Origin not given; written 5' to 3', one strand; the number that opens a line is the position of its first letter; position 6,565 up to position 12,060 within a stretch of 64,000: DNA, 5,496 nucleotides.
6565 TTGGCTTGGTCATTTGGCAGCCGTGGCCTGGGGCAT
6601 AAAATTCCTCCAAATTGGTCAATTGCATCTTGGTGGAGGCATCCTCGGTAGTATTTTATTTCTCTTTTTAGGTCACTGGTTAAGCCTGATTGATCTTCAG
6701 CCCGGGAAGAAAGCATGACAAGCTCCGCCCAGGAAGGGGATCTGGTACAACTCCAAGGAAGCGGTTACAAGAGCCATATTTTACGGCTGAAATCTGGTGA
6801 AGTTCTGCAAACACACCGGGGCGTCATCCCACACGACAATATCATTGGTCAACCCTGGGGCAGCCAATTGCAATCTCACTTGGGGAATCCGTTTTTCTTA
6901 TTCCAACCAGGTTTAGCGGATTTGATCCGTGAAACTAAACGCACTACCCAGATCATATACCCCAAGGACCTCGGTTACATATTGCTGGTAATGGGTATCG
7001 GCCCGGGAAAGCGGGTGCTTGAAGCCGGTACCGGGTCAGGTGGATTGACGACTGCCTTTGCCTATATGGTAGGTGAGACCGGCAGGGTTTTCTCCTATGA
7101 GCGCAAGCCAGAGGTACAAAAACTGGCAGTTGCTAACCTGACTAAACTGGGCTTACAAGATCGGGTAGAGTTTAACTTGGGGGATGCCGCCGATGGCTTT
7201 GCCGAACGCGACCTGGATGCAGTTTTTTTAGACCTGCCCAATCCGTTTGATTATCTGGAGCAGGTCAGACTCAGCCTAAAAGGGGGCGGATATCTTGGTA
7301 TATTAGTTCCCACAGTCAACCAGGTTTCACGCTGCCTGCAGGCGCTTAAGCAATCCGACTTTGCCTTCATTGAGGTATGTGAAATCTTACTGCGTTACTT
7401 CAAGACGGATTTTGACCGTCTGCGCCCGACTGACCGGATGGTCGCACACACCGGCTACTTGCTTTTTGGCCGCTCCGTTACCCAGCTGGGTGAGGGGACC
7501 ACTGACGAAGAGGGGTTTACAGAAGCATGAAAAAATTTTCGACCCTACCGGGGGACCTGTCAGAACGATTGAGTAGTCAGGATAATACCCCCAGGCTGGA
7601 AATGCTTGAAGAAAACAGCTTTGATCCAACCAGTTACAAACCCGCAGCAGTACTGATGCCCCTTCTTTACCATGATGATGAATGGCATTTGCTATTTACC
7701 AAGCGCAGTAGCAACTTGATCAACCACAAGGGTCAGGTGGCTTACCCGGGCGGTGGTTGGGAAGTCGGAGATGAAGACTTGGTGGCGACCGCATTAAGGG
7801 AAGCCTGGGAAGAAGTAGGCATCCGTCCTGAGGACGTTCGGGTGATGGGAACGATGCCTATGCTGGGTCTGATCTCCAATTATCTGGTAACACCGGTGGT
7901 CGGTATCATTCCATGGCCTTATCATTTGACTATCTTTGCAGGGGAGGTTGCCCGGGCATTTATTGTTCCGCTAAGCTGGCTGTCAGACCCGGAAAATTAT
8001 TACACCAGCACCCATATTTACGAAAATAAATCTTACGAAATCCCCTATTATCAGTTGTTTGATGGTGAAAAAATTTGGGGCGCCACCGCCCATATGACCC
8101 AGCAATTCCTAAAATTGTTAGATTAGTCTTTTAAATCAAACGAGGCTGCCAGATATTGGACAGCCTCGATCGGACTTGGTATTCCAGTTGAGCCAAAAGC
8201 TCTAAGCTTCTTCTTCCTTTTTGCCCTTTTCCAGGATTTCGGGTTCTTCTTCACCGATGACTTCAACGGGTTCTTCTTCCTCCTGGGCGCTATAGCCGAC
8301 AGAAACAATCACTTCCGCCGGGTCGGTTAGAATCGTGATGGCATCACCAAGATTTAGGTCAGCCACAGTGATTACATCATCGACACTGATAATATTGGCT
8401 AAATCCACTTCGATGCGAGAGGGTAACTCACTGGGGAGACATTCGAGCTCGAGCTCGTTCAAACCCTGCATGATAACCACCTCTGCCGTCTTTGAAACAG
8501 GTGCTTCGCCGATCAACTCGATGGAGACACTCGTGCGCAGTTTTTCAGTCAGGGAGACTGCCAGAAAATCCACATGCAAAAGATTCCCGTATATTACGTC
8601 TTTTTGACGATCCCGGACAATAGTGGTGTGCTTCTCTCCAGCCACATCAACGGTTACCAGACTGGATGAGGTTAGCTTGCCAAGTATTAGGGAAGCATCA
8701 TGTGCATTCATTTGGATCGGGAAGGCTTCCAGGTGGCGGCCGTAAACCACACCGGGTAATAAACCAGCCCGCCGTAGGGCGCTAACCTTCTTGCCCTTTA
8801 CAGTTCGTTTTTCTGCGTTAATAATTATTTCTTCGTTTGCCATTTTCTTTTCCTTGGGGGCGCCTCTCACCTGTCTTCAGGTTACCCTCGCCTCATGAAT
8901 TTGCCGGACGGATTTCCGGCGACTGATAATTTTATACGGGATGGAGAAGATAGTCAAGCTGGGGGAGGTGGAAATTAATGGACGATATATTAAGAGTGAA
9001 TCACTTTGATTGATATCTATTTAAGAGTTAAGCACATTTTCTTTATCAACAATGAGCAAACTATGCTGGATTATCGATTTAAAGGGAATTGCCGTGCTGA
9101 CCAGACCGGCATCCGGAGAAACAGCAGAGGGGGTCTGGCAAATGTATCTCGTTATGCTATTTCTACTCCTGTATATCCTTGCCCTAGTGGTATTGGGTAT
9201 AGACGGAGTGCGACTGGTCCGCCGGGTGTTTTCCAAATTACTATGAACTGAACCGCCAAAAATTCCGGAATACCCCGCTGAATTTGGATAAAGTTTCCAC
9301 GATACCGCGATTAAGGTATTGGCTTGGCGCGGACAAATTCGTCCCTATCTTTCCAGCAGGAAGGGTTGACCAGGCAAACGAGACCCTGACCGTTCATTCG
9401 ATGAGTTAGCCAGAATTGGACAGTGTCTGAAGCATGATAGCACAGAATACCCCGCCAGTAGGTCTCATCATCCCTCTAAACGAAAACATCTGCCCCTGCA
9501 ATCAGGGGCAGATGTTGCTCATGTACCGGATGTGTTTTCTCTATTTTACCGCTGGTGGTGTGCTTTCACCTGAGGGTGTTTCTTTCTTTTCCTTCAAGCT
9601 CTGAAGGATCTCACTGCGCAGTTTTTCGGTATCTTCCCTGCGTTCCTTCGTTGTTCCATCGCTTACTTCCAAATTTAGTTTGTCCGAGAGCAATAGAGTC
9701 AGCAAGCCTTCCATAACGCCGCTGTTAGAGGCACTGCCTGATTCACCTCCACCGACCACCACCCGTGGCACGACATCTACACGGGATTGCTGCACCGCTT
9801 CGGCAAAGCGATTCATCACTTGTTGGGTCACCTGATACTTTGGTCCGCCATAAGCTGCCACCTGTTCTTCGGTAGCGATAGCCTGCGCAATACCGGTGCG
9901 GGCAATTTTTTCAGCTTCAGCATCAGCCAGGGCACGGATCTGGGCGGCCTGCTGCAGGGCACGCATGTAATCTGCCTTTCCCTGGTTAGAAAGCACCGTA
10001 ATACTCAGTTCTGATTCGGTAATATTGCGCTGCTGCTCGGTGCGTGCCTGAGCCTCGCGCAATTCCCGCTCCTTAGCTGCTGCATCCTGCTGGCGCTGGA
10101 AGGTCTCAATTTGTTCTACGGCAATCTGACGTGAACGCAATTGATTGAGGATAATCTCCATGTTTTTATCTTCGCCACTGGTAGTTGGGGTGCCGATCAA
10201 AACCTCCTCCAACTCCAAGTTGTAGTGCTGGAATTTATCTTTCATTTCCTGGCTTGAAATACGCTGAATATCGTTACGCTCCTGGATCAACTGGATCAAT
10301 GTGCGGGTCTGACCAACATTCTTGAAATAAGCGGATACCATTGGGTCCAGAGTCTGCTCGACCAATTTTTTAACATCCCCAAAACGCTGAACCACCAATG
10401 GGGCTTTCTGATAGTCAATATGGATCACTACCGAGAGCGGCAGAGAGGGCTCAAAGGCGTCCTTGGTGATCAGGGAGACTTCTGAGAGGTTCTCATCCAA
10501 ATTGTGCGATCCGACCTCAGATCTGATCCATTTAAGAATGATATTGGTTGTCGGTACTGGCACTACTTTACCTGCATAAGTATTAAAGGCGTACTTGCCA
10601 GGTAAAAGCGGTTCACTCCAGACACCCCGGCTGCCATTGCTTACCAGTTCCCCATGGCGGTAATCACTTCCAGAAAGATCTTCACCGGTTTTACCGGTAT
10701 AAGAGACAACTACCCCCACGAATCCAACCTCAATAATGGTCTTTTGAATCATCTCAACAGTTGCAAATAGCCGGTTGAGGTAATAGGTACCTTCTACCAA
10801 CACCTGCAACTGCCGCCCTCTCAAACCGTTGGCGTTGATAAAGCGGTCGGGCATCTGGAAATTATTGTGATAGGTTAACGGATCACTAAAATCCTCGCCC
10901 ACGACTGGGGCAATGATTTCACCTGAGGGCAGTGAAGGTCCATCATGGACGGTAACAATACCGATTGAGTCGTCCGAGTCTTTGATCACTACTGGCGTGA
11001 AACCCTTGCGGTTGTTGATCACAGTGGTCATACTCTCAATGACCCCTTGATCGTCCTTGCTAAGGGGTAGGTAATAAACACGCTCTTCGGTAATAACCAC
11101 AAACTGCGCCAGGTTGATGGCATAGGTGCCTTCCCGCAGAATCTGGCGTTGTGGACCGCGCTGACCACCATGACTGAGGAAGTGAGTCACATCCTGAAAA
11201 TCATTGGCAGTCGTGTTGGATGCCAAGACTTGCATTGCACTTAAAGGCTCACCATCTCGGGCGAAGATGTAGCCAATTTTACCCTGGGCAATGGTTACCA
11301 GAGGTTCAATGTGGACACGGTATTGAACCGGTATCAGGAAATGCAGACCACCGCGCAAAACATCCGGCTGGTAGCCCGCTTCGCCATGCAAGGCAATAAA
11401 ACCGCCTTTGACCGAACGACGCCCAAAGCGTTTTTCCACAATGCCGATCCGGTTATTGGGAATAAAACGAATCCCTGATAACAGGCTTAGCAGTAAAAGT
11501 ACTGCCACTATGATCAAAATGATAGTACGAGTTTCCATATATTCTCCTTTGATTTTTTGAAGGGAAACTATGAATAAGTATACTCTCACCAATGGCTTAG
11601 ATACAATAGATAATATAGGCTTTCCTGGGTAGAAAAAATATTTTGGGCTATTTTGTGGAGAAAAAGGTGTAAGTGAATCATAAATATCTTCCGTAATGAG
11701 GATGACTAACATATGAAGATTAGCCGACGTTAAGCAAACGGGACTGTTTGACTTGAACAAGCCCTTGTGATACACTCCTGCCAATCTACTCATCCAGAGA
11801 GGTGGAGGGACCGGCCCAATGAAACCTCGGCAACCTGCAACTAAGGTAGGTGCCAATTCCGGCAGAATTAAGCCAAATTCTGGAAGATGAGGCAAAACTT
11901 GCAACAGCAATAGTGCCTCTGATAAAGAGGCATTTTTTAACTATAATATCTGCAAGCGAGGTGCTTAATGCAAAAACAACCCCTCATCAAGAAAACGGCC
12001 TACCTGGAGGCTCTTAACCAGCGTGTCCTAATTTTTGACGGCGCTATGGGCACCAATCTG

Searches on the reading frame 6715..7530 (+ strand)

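Call 86: search_protein_families(library=pfam, proteins=[window:6715-7530:+], max_evalue=0.00001)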
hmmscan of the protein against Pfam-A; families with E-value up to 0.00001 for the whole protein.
window:6715-7530:+ (271 aa): 5 families
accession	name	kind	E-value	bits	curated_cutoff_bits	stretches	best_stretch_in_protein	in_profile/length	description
PF08704.16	GCD14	-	7.8e-31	108.1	26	1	77-231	20-179/247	tRNA methyltransferase complex GCD14 subunit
PF01135.25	PCMT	-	7.8e-14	52.4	20.3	1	85-194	61-169/210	Protein-L-isoaspartate(D-aspartate) O-methyltransferase (PCMT)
PF14801.12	TrmI-like_N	-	3.1e-12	46.7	24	1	6-50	4-48/50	TrmI-like N-terminal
PF13847.12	Methyltransf_31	-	4.5e-10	39.8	27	1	97-197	3-110/145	Methyltransferase domain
PF21985.2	TR61B_FKBP-like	-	7.6e-08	32.5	27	1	23-57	21-55/55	TR61B FKBP-like domain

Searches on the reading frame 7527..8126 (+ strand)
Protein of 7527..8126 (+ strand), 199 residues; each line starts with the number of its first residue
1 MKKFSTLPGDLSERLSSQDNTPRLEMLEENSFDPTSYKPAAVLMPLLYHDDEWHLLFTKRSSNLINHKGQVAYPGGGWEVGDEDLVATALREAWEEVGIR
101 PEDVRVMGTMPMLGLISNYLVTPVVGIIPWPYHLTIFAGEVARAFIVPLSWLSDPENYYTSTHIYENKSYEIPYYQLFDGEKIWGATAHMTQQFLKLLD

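Call 86: search_protein_families(library=pfam, proteins=[window:7527-8126:+], max_evalue=0.00001)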
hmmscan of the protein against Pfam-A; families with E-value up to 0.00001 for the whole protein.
window:7527-8126:+ (199 aa): 1 family
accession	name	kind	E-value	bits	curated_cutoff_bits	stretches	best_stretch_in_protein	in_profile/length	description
PF00293.34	NUDIX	-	2.1e-11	44.4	21.1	1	40-110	4-69/134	NUDIX domain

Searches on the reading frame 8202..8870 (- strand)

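Call 86: search_protein_families(library=pfam, proteins=[window:8202-8870:-], max_evalue=0.00001)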
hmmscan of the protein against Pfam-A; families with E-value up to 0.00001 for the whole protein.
window:8202-8870:- (222 aa): 2 families
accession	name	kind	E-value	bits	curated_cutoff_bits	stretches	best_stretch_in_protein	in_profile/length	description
PF01386.24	Ribosomal_L25p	-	7.9e-19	68.3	23.6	1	17-102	1-82/82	Ribosomal L25p family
PF14693.11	Ribosomal_TL5_C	-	5.1e-18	65.7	27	1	110-192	1-81/84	Ribosomal protein TL5, C-terminal domain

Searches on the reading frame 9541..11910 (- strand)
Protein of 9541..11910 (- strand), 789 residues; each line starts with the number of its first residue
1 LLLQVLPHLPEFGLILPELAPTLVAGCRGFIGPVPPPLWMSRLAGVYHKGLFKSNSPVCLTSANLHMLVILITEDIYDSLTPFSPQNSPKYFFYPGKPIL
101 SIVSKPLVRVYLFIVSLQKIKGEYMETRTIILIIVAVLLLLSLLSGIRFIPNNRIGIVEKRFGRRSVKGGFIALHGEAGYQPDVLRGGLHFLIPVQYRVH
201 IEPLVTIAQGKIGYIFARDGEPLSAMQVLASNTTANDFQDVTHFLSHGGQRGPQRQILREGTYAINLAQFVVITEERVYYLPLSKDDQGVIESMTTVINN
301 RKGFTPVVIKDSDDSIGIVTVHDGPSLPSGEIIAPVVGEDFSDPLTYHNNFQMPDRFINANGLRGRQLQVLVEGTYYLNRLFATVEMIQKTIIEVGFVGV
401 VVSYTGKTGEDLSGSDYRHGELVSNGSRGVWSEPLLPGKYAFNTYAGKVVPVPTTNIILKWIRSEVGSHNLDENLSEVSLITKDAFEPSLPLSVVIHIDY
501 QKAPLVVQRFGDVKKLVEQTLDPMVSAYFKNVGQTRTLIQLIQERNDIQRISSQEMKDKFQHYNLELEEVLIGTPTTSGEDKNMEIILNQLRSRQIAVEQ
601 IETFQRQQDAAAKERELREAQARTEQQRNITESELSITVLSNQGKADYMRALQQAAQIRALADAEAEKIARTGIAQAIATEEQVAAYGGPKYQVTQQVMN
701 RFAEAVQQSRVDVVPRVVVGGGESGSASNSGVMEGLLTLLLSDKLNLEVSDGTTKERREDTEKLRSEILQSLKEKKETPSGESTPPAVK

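Call 87: search_protein_families(library=pfam, proteins=[window:9541-11910:-], max_evalue=0.00001)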
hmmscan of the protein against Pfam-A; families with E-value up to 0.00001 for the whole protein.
window:9541-11910:- (789 aa): 1 family
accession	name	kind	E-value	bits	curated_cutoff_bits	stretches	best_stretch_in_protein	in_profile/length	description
PF01145.31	Band_7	-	6e-15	56.2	23.6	1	392-603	2-171/176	SPFH domain / Band 7 family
